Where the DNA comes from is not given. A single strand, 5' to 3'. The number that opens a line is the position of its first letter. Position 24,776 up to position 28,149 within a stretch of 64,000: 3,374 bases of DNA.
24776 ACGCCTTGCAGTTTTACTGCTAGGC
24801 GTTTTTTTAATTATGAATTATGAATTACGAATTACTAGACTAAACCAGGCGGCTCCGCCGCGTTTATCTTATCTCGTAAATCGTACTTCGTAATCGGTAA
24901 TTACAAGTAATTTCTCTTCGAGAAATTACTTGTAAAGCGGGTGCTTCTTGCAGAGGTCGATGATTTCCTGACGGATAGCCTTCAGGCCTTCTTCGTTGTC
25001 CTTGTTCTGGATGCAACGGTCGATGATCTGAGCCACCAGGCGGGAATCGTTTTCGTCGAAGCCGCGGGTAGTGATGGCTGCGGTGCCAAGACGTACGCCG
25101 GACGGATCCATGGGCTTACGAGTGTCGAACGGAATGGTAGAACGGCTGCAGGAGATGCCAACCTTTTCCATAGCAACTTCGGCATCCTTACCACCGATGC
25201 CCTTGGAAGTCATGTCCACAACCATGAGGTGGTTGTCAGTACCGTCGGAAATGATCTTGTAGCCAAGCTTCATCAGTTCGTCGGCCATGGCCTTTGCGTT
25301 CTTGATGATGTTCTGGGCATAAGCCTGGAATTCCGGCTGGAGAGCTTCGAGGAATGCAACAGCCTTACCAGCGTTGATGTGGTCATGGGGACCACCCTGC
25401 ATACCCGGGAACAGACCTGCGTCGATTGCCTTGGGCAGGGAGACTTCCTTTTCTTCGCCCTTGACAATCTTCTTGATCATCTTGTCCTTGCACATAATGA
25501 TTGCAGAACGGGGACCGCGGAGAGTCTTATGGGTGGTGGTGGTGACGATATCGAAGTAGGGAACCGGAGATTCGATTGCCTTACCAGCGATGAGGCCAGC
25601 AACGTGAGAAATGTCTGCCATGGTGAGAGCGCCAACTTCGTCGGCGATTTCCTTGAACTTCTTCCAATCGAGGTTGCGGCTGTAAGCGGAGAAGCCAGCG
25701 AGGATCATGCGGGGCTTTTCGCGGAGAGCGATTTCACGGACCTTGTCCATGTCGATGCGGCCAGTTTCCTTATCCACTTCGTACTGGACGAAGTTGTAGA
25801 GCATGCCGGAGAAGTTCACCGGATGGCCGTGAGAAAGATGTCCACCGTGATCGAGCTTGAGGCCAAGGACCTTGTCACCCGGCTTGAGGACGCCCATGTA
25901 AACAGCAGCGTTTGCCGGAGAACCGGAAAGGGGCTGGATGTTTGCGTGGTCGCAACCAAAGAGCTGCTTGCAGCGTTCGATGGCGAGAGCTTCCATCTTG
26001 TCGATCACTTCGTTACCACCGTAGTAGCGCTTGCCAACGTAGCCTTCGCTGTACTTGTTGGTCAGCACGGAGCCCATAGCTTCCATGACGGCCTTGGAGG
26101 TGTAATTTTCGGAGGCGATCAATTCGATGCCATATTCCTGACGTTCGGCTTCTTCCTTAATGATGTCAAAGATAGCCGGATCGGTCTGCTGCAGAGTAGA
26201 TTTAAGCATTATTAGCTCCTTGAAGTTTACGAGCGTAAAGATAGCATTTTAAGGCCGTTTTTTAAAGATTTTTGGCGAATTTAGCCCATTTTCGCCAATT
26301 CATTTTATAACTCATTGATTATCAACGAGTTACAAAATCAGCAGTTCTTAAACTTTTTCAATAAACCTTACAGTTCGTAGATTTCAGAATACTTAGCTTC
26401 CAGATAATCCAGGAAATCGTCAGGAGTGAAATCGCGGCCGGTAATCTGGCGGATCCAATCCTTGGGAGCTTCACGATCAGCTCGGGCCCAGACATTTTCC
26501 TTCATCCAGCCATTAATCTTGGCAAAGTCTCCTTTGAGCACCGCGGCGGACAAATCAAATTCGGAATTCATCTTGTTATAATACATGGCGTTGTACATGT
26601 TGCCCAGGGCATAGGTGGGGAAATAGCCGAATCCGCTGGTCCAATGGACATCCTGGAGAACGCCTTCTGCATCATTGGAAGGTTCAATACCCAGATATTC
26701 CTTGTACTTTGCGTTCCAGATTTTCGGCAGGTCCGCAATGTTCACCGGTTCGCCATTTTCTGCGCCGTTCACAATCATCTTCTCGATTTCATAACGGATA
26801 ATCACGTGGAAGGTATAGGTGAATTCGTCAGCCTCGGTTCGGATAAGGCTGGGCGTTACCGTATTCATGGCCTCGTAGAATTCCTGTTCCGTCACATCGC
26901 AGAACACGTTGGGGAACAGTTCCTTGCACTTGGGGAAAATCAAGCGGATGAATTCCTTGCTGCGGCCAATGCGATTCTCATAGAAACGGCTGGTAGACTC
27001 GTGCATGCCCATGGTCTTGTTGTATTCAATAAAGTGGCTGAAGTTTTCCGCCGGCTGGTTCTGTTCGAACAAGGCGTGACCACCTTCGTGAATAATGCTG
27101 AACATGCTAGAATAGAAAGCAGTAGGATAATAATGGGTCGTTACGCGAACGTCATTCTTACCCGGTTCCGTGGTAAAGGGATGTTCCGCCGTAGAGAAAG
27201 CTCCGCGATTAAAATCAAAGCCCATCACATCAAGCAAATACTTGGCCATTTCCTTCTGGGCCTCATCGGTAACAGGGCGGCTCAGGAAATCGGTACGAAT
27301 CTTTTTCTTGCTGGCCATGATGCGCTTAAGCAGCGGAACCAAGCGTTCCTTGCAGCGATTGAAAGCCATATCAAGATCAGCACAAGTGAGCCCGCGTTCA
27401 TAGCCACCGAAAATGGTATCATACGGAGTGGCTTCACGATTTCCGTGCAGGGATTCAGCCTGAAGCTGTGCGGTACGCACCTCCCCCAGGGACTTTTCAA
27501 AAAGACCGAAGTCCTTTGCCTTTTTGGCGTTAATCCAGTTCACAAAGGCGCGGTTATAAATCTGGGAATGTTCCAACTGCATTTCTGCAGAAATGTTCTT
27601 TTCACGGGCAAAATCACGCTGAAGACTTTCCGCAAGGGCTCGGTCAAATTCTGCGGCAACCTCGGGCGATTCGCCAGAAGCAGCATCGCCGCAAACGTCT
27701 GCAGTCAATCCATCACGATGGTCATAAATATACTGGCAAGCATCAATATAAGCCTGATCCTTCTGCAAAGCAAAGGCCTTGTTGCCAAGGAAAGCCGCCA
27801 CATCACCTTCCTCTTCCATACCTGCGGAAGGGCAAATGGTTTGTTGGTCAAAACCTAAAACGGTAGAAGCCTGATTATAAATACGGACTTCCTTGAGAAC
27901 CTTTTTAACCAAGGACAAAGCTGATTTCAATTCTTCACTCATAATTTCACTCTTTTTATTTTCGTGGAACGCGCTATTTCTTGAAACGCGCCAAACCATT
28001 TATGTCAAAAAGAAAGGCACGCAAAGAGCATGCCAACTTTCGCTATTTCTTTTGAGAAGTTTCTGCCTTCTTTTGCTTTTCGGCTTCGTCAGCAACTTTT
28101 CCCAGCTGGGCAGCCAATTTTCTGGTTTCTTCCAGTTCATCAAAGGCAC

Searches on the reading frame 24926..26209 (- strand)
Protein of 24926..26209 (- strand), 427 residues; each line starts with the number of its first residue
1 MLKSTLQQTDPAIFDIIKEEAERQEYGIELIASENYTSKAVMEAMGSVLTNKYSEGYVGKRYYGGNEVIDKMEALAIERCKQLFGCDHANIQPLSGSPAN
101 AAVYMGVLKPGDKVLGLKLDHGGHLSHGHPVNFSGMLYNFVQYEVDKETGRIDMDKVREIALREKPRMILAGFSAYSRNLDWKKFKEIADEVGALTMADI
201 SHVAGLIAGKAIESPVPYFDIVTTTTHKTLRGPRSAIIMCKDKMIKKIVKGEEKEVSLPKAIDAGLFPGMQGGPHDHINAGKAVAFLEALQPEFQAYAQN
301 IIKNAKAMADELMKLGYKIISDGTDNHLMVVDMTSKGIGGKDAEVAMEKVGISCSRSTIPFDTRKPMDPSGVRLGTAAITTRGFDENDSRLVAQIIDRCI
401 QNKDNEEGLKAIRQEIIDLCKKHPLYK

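Call 9: search_protein_families(library=pfam, proteins=[window:24926-26209:-])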
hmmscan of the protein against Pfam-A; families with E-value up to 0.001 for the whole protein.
window:24926-26209:- (427 aa): 3 families
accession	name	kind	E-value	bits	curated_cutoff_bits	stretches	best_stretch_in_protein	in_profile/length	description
PF00464.25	SHMT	-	3.9e-166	553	27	1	6-396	1-399/399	Serine hydroxymethyltransferase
PF00155.27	Aminotran_1_2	-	0.00018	21.3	19.7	0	81-336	52-313/361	Aminotransferase class I and II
PF01212.27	Beta_elim_lyase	-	0.0004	20.2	27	0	55-251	20-222/288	Beta-eliminating lyase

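Call 10: search_protein_families(library=ncbifam, proteins=[window:24926-26209:-])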
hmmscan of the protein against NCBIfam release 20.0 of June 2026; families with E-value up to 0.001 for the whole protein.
window:24926-26209:- (427 aa): 4 families
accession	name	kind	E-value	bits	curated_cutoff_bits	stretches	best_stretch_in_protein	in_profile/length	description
NF000586.1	PRK00011.1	subfamily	3.1e-177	589.4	335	1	10-426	1-404/404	serine hydroxymethyltransferase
NF010094.0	PRK13580.1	equivalog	6.4e-125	417.6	735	2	112-404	169-449/496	glycine hydroxymethyltransferase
TIGR04506.1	F_threo_transal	equivalog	1.2e-36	126.7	650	1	12-421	5-399/609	fluorothreonine transaldolase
TIGR01977.1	am_tr_V_EF2568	hypoth_equivalog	0.00039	19.6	377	1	104-249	79-222/376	cysteine desulfurase family protein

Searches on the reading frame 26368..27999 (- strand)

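Call 9: search_protein_families(library=pfam, proteins=[window:26368-27999:-])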
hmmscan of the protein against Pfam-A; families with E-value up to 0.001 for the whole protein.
window:26368-27999:- (543 aa): 1 family
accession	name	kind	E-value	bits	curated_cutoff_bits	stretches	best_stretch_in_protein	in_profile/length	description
PF02074.21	Peptidase_M32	-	2.3e-154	515.1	25.1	1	31-537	2-489/489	Carboxypeptidase Taq (M32) metallopeptidase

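Call 10: search_protein_families(library=ncbifam, proteins=[window:26368-27999:-])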
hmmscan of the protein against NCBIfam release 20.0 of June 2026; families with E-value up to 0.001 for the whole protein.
window:26368-27999:- (543 aa): 0 families
